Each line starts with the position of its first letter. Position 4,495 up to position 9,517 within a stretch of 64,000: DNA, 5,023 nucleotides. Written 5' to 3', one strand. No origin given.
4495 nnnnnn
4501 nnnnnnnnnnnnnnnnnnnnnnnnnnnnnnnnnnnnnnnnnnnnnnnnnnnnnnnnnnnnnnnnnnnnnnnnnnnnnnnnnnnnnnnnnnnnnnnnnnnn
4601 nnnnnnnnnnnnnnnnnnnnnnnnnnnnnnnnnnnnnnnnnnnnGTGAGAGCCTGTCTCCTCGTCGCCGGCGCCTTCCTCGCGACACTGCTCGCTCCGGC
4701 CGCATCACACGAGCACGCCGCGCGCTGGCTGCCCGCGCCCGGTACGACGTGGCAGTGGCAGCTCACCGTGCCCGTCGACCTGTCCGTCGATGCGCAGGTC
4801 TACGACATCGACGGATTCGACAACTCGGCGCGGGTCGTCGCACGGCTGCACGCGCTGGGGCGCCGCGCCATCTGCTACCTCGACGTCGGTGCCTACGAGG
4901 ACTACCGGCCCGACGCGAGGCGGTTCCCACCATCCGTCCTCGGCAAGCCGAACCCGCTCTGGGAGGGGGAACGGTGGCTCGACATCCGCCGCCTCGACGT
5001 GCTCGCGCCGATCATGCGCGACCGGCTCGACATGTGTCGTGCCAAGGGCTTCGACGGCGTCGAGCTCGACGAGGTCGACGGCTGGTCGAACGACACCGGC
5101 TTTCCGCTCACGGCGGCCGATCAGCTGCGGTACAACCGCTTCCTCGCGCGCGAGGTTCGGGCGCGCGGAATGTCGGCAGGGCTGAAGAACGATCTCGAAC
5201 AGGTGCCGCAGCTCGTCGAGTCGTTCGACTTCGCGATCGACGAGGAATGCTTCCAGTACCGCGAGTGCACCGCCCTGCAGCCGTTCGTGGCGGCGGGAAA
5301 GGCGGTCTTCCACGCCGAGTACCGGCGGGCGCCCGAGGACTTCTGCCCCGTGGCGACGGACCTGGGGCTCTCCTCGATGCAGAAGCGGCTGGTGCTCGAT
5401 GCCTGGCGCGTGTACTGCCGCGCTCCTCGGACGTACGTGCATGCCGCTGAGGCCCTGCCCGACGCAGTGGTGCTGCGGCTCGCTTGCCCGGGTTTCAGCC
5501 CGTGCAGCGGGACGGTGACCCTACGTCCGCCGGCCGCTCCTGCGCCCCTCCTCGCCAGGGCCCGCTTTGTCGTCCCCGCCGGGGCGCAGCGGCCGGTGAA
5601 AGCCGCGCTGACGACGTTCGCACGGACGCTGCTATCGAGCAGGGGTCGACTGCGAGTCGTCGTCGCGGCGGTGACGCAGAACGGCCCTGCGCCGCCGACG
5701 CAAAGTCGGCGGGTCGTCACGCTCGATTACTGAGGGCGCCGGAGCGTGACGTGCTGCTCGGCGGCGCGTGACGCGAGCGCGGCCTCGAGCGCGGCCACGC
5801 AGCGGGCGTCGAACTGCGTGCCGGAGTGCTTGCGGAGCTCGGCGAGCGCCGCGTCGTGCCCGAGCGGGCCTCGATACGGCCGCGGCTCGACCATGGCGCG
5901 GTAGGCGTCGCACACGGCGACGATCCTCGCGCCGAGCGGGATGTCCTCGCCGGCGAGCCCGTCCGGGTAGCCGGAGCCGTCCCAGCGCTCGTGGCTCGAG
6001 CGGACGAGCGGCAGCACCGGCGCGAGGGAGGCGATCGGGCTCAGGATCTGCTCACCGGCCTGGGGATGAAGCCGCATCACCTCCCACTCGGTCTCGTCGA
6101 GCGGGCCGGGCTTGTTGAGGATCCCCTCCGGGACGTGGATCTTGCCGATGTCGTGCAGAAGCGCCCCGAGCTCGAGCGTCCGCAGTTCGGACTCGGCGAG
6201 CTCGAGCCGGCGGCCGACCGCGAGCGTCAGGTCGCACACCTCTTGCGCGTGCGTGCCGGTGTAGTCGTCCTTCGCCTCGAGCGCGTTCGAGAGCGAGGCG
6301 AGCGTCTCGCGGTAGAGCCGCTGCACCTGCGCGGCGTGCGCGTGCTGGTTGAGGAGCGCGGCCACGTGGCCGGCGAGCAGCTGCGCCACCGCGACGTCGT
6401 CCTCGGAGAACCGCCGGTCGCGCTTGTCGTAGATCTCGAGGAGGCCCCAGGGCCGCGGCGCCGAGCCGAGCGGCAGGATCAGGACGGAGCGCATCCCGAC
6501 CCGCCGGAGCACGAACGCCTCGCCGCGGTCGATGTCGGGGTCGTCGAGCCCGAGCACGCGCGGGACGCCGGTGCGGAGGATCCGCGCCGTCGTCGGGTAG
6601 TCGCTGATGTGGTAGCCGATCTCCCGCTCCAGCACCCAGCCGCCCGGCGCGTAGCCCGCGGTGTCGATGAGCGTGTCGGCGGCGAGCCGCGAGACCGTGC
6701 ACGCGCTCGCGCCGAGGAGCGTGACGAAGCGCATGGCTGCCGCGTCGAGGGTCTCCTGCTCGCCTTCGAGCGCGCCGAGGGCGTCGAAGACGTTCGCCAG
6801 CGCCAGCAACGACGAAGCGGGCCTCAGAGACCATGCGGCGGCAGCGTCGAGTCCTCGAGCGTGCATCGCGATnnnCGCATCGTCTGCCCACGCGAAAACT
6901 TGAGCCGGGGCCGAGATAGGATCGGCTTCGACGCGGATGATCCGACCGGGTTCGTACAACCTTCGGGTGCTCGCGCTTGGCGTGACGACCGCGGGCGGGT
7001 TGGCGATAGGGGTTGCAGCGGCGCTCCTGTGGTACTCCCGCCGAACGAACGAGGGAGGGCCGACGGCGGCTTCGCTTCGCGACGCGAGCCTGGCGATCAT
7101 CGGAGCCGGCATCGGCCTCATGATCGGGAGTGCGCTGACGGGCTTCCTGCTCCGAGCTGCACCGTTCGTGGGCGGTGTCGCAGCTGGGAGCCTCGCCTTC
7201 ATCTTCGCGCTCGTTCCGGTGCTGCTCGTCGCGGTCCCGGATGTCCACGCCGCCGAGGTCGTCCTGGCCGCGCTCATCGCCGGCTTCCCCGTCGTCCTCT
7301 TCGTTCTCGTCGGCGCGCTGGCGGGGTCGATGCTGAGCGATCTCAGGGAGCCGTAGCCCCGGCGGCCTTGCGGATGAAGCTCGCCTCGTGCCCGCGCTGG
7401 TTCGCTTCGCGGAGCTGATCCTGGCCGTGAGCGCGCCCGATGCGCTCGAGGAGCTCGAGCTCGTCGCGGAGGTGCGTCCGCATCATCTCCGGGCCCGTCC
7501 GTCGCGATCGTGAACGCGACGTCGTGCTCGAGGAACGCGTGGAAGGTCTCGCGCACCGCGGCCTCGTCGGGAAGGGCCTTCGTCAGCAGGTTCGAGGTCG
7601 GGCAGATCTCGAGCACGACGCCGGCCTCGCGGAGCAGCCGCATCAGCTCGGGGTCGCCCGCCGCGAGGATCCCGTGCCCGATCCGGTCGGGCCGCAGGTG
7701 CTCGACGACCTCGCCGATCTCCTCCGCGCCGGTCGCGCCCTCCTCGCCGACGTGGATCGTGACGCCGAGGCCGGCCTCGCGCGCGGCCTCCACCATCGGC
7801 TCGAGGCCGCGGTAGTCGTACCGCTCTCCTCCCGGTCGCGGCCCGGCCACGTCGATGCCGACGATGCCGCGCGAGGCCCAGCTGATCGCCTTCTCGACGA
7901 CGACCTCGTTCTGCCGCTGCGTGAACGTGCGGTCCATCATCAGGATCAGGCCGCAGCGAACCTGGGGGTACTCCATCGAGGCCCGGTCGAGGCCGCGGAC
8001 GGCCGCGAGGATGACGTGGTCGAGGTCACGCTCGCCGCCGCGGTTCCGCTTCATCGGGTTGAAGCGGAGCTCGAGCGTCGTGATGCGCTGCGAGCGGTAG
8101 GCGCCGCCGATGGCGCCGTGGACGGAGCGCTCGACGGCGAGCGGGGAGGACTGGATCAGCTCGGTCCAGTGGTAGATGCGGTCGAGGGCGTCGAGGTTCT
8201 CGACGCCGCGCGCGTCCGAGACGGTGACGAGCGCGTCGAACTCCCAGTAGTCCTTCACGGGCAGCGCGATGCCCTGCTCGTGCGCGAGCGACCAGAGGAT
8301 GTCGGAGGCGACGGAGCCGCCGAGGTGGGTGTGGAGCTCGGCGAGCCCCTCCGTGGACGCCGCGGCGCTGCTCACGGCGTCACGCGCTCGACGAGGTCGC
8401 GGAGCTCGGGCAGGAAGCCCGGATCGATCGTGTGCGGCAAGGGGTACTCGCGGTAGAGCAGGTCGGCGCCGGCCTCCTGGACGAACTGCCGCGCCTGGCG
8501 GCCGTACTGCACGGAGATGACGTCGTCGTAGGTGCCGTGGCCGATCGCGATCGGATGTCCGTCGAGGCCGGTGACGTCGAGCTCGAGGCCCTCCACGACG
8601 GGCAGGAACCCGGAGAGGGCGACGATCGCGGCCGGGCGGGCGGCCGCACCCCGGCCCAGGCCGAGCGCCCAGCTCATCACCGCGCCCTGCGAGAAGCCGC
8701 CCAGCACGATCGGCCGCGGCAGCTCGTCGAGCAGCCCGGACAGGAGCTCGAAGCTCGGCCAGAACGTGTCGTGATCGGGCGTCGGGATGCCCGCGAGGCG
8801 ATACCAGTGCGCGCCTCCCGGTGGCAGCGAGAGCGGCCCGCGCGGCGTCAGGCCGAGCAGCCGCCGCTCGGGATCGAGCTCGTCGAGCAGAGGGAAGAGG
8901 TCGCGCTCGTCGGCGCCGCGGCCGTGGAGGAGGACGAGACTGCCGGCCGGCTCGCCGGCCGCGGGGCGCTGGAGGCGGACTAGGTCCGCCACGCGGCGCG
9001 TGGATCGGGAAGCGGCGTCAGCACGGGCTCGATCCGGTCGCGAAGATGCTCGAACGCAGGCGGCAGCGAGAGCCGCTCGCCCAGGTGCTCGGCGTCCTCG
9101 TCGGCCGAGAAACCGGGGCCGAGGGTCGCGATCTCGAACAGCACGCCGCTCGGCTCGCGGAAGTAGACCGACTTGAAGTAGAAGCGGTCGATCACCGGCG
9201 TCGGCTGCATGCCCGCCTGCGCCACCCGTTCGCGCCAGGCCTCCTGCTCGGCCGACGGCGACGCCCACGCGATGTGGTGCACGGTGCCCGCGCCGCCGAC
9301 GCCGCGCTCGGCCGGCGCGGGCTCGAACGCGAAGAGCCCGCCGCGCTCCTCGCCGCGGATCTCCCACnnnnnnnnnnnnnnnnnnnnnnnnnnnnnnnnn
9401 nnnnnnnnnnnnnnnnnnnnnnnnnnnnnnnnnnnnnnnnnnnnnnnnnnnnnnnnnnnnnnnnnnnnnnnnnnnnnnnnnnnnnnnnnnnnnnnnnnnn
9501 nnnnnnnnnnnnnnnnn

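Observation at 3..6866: Compact Pel / galactosaminogalactan-like exopolysaccharide locus with adjacent HD-GYP protein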

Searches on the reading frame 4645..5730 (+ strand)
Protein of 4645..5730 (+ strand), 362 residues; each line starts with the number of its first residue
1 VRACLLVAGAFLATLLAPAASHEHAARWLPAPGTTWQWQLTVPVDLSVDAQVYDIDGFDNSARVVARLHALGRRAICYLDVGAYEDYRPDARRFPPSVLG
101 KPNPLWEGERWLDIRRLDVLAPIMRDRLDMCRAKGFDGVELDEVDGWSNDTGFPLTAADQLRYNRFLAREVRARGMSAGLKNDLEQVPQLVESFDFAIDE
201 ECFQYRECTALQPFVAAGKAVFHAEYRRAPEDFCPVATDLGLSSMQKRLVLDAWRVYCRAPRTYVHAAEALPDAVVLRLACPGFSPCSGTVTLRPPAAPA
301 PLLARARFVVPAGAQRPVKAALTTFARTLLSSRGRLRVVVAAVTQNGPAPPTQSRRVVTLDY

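Call 4: search_protein_families(library=pfam, proteins=[window:4645-5730:+], max_evalue=0.01)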
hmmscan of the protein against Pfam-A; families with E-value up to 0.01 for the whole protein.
window:4645-5730:+ (362 aa): 1 family
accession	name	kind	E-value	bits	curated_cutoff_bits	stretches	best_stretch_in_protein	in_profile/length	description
PF03537.19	Glyco_hydro_114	-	5.4e-82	274.9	27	1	35-254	1-231/231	Glycoside-hydrolase family GH114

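Call 6: search_solved_structures(query=window:4645-5730:+, max_evalue=0.001, show_alignments=2)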
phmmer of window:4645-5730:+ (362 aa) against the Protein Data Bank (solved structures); distinct sequences matched with E-value up to 0.001: 4.
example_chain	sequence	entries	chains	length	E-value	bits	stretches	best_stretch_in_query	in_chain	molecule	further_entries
6oj1_A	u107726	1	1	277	2.1e-56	194.7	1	20-249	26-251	Endo alpha-1,4 polygalactosaminidase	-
6ojb_A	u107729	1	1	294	2.5e-56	194.4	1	20-249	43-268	Endo alpha-1,4 polygalactosaminidase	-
9ep6_A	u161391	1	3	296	2.2e-18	69.6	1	47-232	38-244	alpha-galactosidase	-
9ep5_A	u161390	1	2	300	9.5e-08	34.6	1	47-148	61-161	Glycoside-hydrolase family GH114 TIM-barrel domain-containing protein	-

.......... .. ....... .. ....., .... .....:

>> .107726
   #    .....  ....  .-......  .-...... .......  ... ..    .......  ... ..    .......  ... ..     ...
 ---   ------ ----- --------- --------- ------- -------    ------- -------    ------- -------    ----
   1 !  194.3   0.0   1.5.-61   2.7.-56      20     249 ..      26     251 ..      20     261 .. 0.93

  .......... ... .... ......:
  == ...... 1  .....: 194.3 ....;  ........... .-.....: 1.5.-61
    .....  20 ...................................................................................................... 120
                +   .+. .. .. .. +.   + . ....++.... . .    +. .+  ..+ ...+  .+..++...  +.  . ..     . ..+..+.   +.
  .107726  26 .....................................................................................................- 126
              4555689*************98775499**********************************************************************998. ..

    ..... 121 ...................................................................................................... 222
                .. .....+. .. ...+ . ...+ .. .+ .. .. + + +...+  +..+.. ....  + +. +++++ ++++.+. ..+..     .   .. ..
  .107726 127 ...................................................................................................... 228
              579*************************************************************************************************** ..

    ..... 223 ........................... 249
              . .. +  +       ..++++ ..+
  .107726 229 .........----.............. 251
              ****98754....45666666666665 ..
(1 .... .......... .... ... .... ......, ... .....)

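Call 9: search_protein_families(library=ncbifam, proteins=[window:4645-5730:+], max_evalue=0.01)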
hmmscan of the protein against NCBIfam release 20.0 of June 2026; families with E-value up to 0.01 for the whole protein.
window:4645-5730:+ (362 aa): 1 family
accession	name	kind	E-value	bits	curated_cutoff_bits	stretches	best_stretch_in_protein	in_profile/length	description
TIGR01370.1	TIGR01370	hypoth_equivalog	6.7e-07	28.6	181.25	1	60-148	82-173/315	MJ1477/TM1410 family putative glycoside hydrolase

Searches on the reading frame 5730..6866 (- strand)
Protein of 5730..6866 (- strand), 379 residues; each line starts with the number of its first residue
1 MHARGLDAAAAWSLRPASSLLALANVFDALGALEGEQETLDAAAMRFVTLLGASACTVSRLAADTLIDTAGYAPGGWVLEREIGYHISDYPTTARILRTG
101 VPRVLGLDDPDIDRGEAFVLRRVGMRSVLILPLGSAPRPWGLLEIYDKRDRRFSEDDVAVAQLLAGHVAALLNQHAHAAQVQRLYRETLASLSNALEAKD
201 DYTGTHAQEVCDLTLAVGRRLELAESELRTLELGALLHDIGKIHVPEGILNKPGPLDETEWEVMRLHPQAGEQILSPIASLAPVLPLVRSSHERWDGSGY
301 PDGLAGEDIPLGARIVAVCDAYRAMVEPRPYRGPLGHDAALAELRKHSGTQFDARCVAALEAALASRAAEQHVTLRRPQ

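Call 4: search_protein_families(library=pfam, proteins=[window:5730-6866:-], max_evalue=0.01)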
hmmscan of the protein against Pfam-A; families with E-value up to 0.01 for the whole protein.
window:5730-6866:- (379 aa): 5 families
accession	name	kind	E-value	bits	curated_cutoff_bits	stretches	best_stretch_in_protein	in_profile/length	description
PF13487.12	HD_5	-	3.4e-38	131.5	27.2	1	192-354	3-168/170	HD domain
PF01966.28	HD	-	1.1e-19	71.3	22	1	204-325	2-116/116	HD domain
PF13185.12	GAF_2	-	5e-12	46.6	28.6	1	36-172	4-135/136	GAF domain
PF01590.32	GAF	-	2.8e-11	44.5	22.4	1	37-170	3-131/133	GAF domain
PF13492.12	GAF_3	-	1e-05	26.4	27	1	37-170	3-125/129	GAF domain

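Call 9: search_protein_families(library=ncbifam, proteins=[window:5730-6866:-], max_evalue=0.01)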
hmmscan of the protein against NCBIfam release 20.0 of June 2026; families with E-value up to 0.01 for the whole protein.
window:5730-6866:- (379 aa): 3 families
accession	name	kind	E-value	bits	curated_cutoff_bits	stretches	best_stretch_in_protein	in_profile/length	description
NF053512.1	nitric_RR_NosR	exception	2.8e-41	141.9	400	1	177-371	166-361/422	response regulator c-di-GMP phosphodiesterase, NosR family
TIGR00277.1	HDIG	domain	0.00041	20.2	27.6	1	205-248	7-47/84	HDIG domain-containing metalloprotein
TIGR02621.3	cas3_GSU0051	exception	0.008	15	400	0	205-244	673-712/854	type I-G CRISPR-associated helicase/endonuclease Cas3g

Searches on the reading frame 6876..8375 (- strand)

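Call 4: search_protein_families(library=pfam, proteins=[window:6876-8375:-], max_evalue=0.01)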
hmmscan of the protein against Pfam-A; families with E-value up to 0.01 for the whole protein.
window:6876-8375:- (500 aa): 3 families
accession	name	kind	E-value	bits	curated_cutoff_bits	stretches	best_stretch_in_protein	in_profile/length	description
PF00962.28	A_deaminase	-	5.7e-39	134.5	27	1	12-295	3-277/330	Adenosine deaminase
PF01979.26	Amidohydro_1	-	0.00016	21.5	25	1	168-295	116-252/345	Amidohydrolase family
PF07969.17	Amidohydro_3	-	0.0046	16.9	29.7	1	161-302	230-383/472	Amidohydrolase family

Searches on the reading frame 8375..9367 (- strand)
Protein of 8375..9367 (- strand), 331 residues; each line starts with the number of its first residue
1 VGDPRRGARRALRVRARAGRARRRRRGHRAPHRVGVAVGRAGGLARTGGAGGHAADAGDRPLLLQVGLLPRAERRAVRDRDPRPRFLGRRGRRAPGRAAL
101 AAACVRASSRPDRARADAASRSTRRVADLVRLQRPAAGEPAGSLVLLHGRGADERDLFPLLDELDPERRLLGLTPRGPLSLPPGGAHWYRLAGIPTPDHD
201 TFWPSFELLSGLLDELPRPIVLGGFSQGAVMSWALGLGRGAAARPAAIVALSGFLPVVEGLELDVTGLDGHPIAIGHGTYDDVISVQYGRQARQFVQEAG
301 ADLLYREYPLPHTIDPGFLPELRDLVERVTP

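Call 4: search_protein_families(library=pfam, proteins=[window:8375-9367:-], max_evalue=0.01)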
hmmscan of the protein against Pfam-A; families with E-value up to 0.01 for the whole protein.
window:8375-9367:- (331 aa): 1 family
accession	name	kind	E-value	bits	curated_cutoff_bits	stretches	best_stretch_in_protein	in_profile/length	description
PF02230.22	Abhydrolase_2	-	7.3e-14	52.6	23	1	140-324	13-211/217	Phospholipase/Carboxylesterase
